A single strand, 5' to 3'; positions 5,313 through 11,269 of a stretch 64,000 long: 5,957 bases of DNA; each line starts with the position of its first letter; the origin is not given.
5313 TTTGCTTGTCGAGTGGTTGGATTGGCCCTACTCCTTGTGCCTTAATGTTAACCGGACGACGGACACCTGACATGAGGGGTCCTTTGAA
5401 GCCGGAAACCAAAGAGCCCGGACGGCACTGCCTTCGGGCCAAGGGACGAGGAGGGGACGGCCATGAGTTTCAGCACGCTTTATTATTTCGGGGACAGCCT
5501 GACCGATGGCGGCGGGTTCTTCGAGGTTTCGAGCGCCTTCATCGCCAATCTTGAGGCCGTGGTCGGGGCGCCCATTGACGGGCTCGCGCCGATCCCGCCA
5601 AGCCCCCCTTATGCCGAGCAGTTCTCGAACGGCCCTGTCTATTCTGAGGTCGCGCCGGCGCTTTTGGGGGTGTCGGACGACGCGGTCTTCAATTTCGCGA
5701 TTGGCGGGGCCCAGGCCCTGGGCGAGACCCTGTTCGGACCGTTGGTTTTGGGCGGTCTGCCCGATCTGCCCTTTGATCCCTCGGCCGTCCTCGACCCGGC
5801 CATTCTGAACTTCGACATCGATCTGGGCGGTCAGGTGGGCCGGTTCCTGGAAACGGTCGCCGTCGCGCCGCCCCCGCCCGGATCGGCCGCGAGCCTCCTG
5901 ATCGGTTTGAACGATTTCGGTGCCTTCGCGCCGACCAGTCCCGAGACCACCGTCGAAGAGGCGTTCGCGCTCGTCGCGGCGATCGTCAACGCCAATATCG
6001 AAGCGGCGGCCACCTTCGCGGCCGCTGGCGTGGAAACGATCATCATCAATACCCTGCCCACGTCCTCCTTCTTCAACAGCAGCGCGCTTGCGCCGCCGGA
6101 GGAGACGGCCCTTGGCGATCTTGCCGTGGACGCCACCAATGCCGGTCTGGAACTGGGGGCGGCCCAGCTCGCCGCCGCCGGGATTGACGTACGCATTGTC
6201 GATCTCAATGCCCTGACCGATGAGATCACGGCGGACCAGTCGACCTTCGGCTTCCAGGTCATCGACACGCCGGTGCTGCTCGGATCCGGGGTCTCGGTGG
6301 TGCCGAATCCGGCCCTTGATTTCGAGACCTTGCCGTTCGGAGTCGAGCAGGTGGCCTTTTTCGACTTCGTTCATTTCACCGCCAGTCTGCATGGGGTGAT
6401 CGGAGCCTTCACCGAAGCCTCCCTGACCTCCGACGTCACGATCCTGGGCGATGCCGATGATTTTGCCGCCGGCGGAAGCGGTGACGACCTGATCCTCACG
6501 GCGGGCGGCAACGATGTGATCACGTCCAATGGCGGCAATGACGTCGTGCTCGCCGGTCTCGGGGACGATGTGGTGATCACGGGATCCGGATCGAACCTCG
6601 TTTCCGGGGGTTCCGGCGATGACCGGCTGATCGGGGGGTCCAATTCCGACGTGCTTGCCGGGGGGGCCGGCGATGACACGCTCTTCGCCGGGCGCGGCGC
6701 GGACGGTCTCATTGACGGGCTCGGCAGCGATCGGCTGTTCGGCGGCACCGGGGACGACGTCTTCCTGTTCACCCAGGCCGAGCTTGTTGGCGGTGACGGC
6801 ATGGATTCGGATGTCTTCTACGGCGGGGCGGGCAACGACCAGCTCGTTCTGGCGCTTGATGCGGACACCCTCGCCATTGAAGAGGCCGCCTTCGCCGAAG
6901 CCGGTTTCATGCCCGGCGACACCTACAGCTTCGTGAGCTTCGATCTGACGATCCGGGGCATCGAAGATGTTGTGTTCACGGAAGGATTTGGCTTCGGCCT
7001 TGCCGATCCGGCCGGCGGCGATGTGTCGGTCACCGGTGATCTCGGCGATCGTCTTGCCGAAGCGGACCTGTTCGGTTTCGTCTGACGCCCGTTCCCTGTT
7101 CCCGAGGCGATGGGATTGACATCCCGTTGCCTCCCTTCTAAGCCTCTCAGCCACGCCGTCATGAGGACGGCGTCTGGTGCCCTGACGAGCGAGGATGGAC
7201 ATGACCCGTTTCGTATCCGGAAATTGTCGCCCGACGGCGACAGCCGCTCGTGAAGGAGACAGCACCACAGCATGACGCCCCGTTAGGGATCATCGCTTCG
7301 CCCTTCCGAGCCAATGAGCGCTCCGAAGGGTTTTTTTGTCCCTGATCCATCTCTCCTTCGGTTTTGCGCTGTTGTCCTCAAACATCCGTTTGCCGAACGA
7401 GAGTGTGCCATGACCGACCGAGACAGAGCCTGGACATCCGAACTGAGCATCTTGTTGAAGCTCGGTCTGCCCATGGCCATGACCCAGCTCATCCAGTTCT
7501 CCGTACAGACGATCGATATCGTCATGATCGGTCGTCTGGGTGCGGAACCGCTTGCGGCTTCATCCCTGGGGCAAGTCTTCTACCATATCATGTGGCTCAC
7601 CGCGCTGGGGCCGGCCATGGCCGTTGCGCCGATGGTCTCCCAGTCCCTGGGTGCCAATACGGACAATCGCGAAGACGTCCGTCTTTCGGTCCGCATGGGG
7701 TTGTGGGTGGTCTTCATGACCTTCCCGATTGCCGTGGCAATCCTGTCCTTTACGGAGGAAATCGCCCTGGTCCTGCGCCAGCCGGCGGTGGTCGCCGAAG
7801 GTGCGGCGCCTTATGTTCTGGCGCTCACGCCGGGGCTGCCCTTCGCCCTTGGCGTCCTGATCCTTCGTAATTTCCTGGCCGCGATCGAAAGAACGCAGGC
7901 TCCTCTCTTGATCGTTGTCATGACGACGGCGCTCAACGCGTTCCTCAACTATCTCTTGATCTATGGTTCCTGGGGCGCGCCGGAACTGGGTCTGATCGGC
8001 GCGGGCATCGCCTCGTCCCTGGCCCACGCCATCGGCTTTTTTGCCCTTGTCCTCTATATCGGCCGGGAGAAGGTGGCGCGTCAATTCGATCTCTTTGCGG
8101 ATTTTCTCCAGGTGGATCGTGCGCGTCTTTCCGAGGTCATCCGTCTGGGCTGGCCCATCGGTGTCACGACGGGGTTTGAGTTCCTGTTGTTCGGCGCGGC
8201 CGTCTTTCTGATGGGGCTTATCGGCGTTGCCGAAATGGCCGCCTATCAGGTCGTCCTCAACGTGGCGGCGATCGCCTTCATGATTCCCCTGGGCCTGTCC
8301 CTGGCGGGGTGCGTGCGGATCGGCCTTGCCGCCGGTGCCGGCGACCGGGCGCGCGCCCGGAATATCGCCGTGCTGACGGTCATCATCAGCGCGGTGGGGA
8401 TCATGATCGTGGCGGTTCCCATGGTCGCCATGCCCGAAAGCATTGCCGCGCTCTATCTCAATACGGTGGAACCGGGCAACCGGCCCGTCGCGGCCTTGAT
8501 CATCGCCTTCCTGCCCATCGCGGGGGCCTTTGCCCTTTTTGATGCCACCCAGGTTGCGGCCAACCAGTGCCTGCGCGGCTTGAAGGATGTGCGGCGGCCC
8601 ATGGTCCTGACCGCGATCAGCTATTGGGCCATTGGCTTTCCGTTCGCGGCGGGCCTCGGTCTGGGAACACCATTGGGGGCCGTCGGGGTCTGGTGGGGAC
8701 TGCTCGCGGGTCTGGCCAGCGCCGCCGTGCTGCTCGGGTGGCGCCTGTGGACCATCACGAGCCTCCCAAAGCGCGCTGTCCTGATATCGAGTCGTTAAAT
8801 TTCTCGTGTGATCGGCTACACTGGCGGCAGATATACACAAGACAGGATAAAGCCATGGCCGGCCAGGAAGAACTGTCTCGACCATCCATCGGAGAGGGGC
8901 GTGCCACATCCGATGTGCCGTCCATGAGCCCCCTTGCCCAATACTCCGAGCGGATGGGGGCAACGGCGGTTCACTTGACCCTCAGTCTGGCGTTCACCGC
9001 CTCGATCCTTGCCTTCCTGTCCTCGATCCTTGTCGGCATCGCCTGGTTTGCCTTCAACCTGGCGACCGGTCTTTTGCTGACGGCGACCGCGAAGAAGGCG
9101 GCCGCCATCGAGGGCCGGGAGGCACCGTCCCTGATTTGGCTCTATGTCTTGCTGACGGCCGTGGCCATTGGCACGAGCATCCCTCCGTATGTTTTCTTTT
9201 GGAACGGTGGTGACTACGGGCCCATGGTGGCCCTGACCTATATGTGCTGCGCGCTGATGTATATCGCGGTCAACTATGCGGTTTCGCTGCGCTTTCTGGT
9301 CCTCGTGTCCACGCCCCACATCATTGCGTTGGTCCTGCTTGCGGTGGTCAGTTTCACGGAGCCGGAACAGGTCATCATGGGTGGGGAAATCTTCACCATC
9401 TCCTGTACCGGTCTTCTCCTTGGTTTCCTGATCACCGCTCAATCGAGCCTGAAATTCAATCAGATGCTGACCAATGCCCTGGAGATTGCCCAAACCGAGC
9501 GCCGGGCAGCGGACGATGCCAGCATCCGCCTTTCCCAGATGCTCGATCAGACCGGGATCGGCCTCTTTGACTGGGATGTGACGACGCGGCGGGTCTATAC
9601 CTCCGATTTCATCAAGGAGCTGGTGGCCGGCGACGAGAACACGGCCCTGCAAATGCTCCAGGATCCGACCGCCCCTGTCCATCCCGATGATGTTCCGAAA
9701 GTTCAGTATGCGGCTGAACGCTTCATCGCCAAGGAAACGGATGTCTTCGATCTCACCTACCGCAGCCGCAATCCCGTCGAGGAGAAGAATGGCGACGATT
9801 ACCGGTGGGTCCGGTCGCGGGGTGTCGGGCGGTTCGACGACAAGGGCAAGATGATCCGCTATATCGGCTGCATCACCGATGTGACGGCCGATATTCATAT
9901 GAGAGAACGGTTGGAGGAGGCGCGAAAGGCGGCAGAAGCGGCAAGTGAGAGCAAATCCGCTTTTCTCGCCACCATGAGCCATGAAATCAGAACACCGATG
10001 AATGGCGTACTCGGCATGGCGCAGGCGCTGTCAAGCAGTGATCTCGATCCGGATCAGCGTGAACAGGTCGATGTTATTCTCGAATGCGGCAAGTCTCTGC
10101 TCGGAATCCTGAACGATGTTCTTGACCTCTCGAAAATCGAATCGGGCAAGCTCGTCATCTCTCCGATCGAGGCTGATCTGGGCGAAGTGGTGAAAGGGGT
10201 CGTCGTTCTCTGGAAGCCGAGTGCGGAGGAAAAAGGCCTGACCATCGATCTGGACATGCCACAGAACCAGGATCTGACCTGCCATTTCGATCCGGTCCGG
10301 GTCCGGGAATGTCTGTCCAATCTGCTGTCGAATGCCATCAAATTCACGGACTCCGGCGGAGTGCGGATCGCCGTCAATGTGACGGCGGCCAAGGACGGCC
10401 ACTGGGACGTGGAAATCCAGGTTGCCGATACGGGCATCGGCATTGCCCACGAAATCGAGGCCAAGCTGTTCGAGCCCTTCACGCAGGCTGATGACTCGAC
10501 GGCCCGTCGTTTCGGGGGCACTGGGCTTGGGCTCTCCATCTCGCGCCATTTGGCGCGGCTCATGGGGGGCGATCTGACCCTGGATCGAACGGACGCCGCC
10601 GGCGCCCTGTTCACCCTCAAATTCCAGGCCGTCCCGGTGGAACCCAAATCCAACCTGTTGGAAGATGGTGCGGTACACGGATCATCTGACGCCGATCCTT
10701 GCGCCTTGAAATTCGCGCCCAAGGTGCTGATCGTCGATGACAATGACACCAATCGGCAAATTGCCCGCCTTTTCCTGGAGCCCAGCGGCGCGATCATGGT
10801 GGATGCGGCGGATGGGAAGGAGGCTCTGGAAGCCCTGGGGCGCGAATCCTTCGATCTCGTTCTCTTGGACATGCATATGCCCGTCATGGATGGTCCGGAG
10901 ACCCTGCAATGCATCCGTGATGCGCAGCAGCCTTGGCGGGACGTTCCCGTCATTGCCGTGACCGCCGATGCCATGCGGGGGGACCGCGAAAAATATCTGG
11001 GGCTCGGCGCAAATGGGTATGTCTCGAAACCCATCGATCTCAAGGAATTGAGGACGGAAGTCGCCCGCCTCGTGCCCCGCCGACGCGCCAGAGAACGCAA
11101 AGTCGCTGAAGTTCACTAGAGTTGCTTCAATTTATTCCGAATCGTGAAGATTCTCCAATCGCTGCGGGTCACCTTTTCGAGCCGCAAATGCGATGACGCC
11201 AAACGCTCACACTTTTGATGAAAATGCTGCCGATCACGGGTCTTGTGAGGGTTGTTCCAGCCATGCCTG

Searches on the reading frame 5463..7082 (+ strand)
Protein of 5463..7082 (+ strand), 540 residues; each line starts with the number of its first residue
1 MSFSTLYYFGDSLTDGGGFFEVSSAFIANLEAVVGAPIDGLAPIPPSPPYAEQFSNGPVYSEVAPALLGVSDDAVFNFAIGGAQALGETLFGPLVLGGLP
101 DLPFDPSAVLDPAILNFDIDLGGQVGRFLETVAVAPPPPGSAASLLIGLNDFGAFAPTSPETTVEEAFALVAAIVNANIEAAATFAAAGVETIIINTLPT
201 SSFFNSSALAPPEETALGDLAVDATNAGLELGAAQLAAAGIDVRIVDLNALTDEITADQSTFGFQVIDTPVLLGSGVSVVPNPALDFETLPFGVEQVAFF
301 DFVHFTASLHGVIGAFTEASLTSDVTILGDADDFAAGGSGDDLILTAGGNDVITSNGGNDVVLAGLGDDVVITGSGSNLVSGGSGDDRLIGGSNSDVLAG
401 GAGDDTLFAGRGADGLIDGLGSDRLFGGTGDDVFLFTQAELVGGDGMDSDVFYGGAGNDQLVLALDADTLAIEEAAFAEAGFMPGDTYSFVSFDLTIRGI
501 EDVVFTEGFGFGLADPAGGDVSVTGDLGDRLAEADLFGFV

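Call 11: find_encoding_contigs(protein=window:5463-7082:+, flank=10000, max_places=10)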
Protein window:5463-7082:+ (540 aa): 1 contig read that carries it; 1 place shown.
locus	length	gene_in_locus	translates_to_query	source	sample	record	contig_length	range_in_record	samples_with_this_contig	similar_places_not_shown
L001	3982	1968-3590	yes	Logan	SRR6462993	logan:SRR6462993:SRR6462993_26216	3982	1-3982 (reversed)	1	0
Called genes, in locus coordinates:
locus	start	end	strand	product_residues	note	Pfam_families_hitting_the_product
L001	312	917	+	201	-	PF02798:GST_N, PF13417:GST_N_3, PF13409:GST_N_2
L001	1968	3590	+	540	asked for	PF00657:Lipase_GDSL, PF00353:HemolysinCabind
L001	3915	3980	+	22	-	?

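Call 19: search_protein_families(library=pfam, max_evalue=0.001, proteins=[window:5463-7082:+])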
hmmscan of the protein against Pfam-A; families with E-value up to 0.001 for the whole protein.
window:5463-7082:+ (540 aa): 2 families
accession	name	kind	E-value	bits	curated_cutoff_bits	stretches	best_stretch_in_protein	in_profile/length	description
PF00353.25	HemolysinCabind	-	1.4e-17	63.7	23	4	382-415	2-35/36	RTX calcium-binding nonapeptide repeat (4 copies)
PF00657.28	Lipase_GDSL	-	1.6e-13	51.8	23.6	1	7-311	2-202/208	GDSL-like Lipase/Acylhydrolase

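Call 24: find_homologous_proteins(query=window:5463-7082:+)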
Query window:5463-7082:+ (540 aa): 1075 proteins with E <= 0.001 among 8000 candidates; the best 120 are listed.
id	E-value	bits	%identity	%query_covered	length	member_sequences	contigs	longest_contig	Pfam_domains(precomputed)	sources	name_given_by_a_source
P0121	0.0e+0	1126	100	100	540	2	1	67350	PF00353.26,PF00657.29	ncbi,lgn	-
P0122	8.7e-180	617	61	100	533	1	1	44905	PF00353.26,PF00657.29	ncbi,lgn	-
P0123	5.8e-161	555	57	100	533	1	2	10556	PF00353.26,PF00657.29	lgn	-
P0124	4.2e-158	546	56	100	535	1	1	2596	PF00353.26,PF00657.29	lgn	-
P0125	6.9e-141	489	52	100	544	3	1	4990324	PF00353.26,PF00657.29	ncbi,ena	-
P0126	5.0e-130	453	50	100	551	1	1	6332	PF00353.26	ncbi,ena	-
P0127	6.2e-130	453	52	100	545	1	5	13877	PF00353.26,PF00657.29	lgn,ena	-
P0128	6.2e-128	446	49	100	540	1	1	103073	PF00353.26,PF00657.29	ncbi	ncbi:MAG: SGNH/GDSL hydrolase family protein [Pseudomonadota bacterium]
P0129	7.5e-127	442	50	100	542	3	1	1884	PF00353.26,PF00657.29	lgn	-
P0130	7.7e-126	439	49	100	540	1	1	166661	PF00353.26,PF00657.29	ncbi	ncbi:MAG: SGNH/GDSL hydrolase family protein [Pseudomonadota bacterium]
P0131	1.0e-125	439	51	100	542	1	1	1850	PF00353.26,PF00657.29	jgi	-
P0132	4.1e-125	437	48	100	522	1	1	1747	PF00353.26,PF00657.29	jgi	jgi:phospholipase/lecithinase/hemolysin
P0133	5.5e-124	433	48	100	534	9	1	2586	PF00353.26,PF00657.29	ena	-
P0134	1.8e-123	431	49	100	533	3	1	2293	PF00353.26,PF00657.29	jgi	jgi:hypothetical protein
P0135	3.1e-123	430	50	100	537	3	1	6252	PF00353.26,PF00657.29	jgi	jgi:phospholipase/lecithinase/hemolysin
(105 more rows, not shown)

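Call 25: find_encoding_contigs(protein=P0122, flank=6000, max_places=3)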
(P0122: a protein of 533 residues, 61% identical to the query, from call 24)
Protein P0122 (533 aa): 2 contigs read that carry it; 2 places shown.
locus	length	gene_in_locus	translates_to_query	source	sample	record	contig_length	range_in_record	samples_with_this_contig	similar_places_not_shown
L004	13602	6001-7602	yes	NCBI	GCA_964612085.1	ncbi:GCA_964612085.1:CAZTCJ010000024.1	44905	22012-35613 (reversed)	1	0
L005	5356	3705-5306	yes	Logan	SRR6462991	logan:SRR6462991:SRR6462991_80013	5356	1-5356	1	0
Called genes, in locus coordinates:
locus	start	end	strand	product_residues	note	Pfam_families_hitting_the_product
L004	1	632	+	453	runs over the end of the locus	PF01979:Amidohydro_1, PF07969:Amidohydro_3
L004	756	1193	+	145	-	PF09912:DUF2141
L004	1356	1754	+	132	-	-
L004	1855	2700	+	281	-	-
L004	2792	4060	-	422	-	PF00036:EF-hand_1 (faint), PF13202:EF-hand_5 (faint), PF00144:Beta-lactamase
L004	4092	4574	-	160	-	PF11695:DUF3291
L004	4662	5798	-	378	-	PF01168:Ala_racemase_N, PF14031:D-ser_dehydrat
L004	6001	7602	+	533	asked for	PF00657:Lipase_GDSL (weak), PF00353:HemolysinCabind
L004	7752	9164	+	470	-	PF04151:PPC (faint)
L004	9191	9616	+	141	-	PF03724:META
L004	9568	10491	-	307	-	PF01171:ATP_bind_3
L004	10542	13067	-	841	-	PF00989:PAS (faint), PF13426:PAS_9 (faint), PF08447:PAS_3, PF08448:PAS_4 (weak), PF08447:PAS_3, PF00512:HisKA, PF02518:HATPase_c, PF00072:Response_reg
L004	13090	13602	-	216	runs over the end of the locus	-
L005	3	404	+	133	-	?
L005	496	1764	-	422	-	PF00036:EF-hand_1 (faint), PF13202:EF-hand_5 (faint), PF00144:Beta-lactamase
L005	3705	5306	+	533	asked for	PF00657:Lipase_GDSL (weak), PF00353:HemolysinCabind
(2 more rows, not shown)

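Call 26: find_encoding_contigs(protein=P0123, flank=6000, max_places=3)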
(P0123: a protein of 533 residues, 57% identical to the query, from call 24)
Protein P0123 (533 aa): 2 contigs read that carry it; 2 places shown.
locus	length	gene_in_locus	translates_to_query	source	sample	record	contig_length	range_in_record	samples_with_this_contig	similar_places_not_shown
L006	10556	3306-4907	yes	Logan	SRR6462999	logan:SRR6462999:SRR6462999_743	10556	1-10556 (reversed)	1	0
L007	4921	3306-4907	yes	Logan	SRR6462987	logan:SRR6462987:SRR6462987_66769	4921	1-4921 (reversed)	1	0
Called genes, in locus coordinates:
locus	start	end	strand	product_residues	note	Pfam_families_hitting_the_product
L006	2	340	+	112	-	?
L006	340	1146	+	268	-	PF09608:Alph_Pro_TM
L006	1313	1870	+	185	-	PF11911:DUF3429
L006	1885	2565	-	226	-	-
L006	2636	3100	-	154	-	PF07080:DUF1348, PF12680:SnoaL_2 (weak)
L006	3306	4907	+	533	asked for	PF00657:Lipase_GDSL, PF00353:HemolysinCabind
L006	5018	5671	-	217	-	PF13505:OMP_b-brl, PF03922:OmpW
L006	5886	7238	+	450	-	PF04055:Radical_SAM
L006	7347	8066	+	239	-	PF00027:cNMP_binding, PF13545:HTH_Crp_2, PF00325:Crp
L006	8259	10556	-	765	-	?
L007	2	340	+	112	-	?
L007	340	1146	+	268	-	PF09608:Alph_Pro_TM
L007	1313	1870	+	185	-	PF11911:DUF3429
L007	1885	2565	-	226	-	-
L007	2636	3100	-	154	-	PF07080:DUF1348, PF12680:SnoaL_2 (weak)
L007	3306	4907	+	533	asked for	PF00657:Lipase_GDSL, PF00353:HemolysinCabind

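Call 27: find_encoding_contigs(protein=P0125, flank=6000, max_places=3)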
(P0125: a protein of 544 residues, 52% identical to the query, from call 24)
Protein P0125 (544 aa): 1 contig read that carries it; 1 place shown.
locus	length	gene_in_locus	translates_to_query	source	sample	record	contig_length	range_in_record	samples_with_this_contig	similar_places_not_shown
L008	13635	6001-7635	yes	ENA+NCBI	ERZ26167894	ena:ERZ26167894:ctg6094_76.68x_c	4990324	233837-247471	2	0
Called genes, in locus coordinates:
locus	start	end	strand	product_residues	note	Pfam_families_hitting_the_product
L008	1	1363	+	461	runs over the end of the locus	PF01406:tRNA-synt_1e, PF09334:tRNA-synt_1g (faint), PF09190:DALR_2, PF23493:CysS_C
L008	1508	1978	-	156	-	PF05099:TerB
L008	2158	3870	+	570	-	PF00749:tRNA-synt_1c, PF03950:tRNA-synt_1c_C, PF20974:tRNA-synt_1c_C2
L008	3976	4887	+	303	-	PF04228:Zn_peptidase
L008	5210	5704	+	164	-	PF02469:Fasciclin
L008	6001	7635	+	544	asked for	PF00657:Lipase_GDSL (weak), PF00353:HemolysinCabind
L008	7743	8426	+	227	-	PF01323:DSBA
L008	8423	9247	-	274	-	PF13302:Acetyltransf_3, PF00583:Acetyltransf_1 (weak)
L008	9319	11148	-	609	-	PF06480:FtsH_ext, PF07728:AAA_5 (faint), PF00004:AAA, PF17862:AAA_lid_3, PF01434:Peptidase_M41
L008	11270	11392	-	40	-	-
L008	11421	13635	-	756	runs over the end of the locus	-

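Call 39: find_related_loci(query=A2, collection=genome_contigs, flank=3000)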
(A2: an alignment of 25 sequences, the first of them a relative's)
Query A2 (540 aa) in genome_contigs; peptide patterns used: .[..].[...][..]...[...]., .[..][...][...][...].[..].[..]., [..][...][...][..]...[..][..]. (x = any residue, [..] = any of these).
600 stretches matched a pattern (row limit reached: there are more); 411 encode a relative of the query (tblastn E <= 1e-3); the best 80 are kept; 80 distinct loci.
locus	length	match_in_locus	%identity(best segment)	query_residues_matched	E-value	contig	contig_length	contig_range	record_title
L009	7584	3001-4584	47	3-540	2e-119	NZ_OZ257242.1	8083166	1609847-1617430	MAG: Reyranella sp. isolate b5110c16-a26b-47f6-9828-dbeb5a2aa157 chromosome 1, complete sequence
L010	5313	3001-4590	45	3-540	8e-119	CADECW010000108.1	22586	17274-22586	MAG: uncultured Rhodospirillales bacterium isolate Rhodospirillales sp. RBC080 genome assembly, contig: MAG080_108, whol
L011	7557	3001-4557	42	6-540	3e-78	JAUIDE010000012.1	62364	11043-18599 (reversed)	MAG: Alphaproteobacteria bacterium isolate 7_bin.58 NODE_749_length_62364_cov_1.258207, whole genome shotgun sequence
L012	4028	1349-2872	40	5-540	7e-75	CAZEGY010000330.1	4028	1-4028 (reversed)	MAG TPA_asm: uncultured Rhodovulum sp. isolate SRP344714_co2_118 genome assembly, contig: NODE_57244_length_4028_cov_39.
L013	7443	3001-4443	34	2-468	1e-54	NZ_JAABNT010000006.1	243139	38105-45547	Sulfitobacter sediminilitoris strain JBTF-M27 6, whole genome shotgun sequence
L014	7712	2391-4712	45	316-471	2e-21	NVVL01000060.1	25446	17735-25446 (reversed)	MAG: Rickettsiales bacterium isolate NORP64 Contig_source1382A_23925, whole genome shotgun sequence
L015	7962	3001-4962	42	318-470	3e-20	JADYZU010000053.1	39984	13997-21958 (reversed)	MAG: Rubellimicrobium sp. isolate SJ585 c_000000848902, whole genome shotgun sequence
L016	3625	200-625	43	320-461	9e-20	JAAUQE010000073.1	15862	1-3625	MAG: Leptolyngbya sp. RL_3_1 NODE_495_length_15862_cov_2.972736, whole genome shotgun sequence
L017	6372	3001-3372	51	337-492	5e-19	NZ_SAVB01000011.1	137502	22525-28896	Sinirhodobacter ferrireducens strain CCTCC AB 2012026 Scaffold11_1, whole genome shotgun sequence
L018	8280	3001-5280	44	316-474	8e-19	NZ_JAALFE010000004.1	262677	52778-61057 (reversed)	Rhodobacter kunshanensis strain HX-7-19 HX_7_19_scaffold4, whole genome shotgun sequence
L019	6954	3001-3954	45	320-510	7e-19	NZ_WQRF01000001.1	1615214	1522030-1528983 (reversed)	Devosia marina strain L53-10-65 NODE_1_length_1615214_cov_52.474690, whole genome shotgun sequence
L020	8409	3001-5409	39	283-486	1e-18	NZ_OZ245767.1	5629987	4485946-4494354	MAG: Reyranella sp. isolate d6c96d0b-8d00-4f59-9536-c1456362ed19 chromosome 1, complete sequence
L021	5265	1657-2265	39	323-476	2e-18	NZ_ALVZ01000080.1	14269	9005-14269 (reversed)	Xenococcus sp. PCC 7305 scaffold_00080, whole genome shotgun sequence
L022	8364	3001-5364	41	299-482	4e-18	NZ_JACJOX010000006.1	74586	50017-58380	Leptolyngbya sp. FACHB-60 contig6, whole genome shotgun sequence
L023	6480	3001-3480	40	319-470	3e-18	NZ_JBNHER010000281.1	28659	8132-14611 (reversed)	Dapis sp. BLCC M126 strain BLCC-M126 NODE_191_length_28659_cov_31.328590, whole genome shotgun sequence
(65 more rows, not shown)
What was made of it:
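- The lipase gene sits in a different context in every ortholog locus (calls 25-27, 39).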

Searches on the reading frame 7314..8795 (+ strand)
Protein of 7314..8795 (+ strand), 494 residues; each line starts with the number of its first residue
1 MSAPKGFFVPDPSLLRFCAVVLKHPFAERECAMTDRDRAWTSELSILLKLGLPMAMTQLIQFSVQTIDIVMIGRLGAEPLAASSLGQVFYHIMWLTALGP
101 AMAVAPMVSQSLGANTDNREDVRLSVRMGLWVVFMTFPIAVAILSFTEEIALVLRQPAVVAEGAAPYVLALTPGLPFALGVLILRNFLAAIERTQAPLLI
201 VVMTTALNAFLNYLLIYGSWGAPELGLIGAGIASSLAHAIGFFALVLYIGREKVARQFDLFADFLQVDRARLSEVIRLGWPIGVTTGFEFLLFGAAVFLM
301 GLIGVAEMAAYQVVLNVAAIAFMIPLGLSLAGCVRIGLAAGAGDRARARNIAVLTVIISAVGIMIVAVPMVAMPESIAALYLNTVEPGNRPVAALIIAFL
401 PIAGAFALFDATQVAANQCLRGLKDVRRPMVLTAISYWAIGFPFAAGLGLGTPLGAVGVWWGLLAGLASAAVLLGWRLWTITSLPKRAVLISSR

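Call 19: search_protein_families(library=pfam, max_evalue=0.001, proteins=[window:7314-8795:+])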
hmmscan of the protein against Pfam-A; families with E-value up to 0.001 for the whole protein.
window:7314-8795:+ (494 aa): 1 family
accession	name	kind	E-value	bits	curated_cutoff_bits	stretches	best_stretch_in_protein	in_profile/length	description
PF01554.23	MatE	-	3e-44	151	24.9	2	53-214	1-161/161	MatE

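Call 78: find_encoding_contigs(protein=window:7314-8795:+, flank=6000, max_places=6)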
Protein window:7314-8795:+ (494 aa): no gene with exactly this product is on record in the collection.

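Call 80: find_encoding_contigs(protein=window:7410-8795:+, flank=6000, max_places=6)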
Protein window:7410-8795:+ (462 aa): no gene with exactly this product is on record in the collection.

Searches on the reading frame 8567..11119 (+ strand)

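Call 57: search_protein_families(library=pfam, max_evalue=0.00001, proteins=[window:8567-11119:+])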
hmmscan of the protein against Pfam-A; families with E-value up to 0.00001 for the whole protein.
window:8567-11119:+ (850 aa): 4 families
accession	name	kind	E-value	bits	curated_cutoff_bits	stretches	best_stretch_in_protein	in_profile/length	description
PF00072.30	Response_reg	-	9.8e-28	97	30.2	1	720-832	1-110/111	Response regulator receiver domain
PF02518.31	HATPase_c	-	1.4e-26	93.5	26.4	1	575-687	2-108/111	Histidine kinase-, DNA gyrase B-, and HSP90-like ATPase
PF00512.31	HisKA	-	5.8e-22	78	26.9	1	463-527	2-66/66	His Kinase A (phospho-acceptor) domain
PF08447.18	PAS_3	-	1.5e-07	32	25.6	1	369-435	28-88/89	PAS fold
